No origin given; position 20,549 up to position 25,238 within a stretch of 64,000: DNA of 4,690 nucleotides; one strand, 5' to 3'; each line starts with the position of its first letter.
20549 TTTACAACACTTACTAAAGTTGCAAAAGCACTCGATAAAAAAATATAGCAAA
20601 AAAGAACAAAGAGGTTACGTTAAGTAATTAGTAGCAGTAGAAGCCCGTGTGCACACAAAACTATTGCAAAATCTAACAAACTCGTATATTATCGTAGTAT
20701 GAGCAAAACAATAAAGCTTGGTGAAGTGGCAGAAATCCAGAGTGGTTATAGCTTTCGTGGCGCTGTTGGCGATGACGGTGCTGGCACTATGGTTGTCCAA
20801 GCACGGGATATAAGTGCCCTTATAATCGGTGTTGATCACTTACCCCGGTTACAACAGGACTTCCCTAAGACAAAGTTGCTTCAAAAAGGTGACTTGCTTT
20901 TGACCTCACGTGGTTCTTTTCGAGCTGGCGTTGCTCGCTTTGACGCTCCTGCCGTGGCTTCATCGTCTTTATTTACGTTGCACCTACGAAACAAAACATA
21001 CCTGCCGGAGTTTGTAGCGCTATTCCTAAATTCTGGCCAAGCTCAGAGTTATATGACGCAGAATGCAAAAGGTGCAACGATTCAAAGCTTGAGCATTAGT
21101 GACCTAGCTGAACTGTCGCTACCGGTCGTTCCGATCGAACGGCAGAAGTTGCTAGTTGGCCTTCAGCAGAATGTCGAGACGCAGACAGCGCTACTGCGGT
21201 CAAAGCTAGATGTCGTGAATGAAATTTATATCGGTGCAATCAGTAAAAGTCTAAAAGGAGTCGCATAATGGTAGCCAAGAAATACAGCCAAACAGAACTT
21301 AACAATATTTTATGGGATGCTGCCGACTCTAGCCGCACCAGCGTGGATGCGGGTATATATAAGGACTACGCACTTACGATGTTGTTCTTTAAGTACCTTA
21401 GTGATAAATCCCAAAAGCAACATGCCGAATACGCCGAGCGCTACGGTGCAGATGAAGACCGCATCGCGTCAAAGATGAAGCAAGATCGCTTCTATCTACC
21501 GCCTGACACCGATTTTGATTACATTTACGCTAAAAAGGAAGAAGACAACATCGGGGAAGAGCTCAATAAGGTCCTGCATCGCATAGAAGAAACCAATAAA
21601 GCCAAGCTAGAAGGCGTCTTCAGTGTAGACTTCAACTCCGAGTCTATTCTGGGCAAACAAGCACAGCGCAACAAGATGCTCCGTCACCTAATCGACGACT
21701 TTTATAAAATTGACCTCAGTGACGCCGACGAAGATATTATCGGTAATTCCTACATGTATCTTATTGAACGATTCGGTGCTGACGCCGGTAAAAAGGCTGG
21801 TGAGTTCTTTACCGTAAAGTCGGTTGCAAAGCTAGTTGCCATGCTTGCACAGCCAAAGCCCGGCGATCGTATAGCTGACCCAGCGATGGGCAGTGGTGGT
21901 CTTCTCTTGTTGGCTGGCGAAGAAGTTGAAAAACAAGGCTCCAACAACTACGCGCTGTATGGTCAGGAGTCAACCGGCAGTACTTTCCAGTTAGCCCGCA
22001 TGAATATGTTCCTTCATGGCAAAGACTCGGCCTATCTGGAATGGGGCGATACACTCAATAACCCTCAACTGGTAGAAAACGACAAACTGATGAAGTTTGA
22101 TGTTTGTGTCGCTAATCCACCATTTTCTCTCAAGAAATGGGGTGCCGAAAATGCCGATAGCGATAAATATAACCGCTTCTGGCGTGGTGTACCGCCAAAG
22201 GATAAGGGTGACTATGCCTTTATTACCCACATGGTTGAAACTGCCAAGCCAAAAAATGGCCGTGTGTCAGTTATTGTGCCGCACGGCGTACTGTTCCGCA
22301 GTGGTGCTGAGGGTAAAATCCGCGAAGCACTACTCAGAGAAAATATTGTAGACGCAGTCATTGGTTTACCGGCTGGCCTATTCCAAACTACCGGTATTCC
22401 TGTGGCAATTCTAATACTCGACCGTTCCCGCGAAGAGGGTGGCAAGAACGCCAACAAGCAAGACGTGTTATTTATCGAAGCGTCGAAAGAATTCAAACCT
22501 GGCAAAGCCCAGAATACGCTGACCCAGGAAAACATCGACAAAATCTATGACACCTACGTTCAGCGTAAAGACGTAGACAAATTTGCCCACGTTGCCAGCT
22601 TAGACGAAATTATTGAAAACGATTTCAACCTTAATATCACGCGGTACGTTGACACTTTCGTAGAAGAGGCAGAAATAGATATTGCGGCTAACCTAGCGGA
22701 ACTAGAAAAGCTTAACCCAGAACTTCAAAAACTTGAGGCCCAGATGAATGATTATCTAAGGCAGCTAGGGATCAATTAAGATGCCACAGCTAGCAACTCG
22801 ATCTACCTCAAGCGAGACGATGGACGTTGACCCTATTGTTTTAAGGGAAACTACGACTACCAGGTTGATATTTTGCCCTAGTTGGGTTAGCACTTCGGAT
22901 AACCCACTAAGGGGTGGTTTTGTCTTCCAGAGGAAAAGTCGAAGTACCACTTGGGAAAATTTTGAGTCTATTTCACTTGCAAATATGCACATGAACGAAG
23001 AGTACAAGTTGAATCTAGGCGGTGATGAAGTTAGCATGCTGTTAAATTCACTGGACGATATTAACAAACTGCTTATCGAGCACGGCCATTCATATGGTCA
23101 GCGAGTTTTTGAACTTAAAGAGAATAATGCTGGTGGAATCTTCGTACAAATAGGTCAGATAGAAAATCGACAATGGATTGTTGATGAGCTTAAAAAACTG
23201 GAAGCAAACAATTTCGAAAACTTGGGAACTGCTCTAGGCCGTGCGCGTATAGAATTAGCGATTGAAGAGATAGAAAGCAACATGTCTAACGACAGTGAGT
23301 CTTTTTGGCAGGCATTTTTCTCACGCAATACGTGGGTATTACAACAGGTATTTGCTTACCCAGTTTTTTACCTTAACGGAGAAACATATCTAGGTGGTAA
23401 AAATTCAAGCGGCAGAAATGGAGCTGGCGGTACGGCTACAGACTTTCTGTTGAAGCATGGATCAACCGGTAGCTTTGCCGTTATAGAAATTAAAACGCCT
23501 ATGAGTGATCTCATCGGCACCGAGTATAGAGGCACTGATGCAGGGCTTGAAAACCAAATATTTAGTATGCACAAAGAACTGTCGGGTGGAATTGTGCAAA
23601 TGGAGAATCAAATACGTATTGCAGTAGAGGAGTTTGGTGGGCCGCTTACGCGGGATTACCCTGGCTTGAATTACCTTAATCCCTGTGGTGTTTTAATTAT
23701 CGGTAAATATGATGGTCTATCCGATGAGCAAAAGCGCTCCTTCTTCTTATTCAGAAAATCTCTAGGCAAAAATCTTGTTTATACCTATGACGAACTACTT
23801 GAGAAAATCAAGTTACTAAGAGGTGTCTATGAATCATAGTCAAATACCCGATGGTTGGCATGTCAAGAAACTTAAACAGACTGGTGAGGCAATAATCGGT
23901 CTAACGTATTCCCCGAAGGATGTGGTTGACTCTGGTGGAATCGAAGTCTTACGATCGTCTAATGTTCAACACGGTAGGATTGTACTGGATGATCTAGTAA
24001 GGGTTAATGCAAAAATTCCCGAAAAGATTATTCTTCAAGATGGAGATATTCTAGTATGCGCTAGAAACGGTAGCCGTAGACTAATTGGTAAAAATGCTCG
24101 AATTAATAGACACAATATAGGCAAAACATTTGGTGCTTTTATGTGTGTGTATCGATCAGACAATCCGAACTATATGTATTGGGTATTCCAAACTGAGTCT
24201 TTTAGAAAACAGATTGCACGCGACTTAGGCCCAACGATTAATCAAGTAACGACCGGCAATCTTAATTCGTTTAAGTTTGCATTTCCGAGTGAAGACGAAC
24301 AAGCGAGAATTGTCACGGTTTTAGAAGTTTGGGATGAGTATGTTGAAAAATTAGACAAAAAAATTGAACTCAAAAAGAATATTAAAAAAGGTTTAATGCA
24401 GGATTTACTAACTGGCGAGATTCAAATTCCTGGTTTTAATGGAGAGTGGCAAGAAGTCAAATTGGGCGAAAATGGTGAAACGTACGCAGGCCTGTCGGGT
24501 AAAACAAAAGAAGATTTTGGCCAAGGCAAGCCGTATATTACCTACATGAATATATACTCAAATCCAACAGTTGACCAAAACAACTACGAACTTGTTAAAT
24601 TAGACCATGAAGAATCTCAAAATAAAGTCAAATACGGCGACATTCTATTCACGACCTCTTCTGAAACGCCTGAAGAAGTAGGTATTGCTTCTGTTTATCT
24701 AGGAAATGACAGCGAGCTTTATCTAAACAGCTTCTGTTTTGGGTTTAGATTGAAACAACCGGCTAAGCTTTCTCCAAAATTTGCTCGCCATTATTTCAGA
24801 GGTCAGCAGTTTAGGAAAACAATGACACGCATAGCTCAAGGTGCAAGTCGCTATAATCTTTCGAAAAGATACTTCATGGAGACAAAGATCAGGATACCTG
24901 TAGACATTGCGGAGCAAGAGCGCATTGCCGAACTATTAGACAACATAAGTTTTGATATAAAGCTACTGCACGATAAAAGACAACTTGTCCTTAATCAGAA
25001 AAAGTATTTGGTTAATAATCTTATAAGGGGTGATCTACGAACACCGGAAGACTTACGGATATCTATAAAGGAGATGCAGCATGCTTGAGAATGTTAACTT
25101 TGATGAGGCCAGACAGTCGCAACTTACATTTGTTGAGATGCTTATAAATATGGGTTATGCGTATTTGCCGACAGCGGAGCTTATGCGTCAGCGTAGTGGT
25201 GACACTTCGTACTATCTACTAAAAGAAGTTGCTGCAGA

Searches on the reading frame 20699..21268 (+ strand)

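Call 40: search_protein_families(library=pfam, proteins=[window:20699-21268:+], max_evalue=0.001)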
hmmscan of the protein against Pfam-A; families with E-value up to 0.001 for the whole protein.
window:20699-21268:+ (189 aa): 1 family
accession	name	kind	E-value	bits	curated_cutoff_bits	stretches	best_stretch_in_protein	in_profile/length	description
PF01420.25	Methylase_S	-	2.8e-12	47.6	22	1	3-174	5-167/168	Type I restriction modification DNA specificity domain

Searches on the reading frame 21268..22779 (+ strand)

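Call 40: search_protein_families(library=pfam, proteins=[window:21268-22779:+], max_evalue=0.001)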
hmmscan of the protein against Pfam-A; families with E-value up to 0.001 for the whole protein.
window:21268-22779:+ (503 aa): 4 families
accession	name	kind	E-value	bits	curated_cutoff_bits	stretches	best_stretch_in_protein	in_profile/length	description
PF02384.22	N6_Mtase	-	4.1e-98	329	20.4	1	154-467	2-309/311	N-6 DNA Methylase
PF12161.14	HsdM_N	-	2.7e-23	83.5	24.5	1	11-145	1-135/135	HsdM N-terminal domain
PF07669.17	Eco57I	-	4.9e-08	33.7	25.3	1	266-365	63-163/171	Eco57I restriction-modification methylase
PF01170.24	UPF0020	-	0.00019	21.6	22.3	0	187-287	17-132/197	RMKL-like, methyltransferase domain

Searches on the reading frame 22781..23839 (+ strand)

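Call 40: search_protein_families(library=pfam, proteins=[window:22781-23839:+], max_evalue=0.001)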
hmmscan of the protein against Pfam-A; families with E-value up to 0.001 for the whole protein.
window:22781-23839:+ (352 aa): 2 families
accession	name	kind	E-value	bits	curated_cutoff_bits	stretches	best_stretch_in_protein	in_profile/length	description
PF14082.12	SduA_C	-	1e-18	68.5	27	1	171-340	2-159/159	Shedu protein SduA, C-terminal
PF21407.2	SduA_N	-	3.4e-16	59.7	27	1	8-102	1-98/102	Shedu protein SduA, N-terminal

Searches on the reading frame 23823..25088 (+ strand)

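Call 40: search_protein_families(library=pfam, proteins=[window:23823-25088:+], max_evalue=0.001)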
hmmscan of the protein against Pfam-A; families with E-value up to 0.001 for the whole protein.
window:23823-25088:+ (421 aa): 1 family
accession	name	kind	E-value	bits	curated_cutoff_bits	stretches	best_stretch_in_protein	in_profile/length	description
PF01420.25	Methylase_S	-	2.5e-22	80.3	22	2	207-387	2-164/168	Type I restriction modification DNA specificity domain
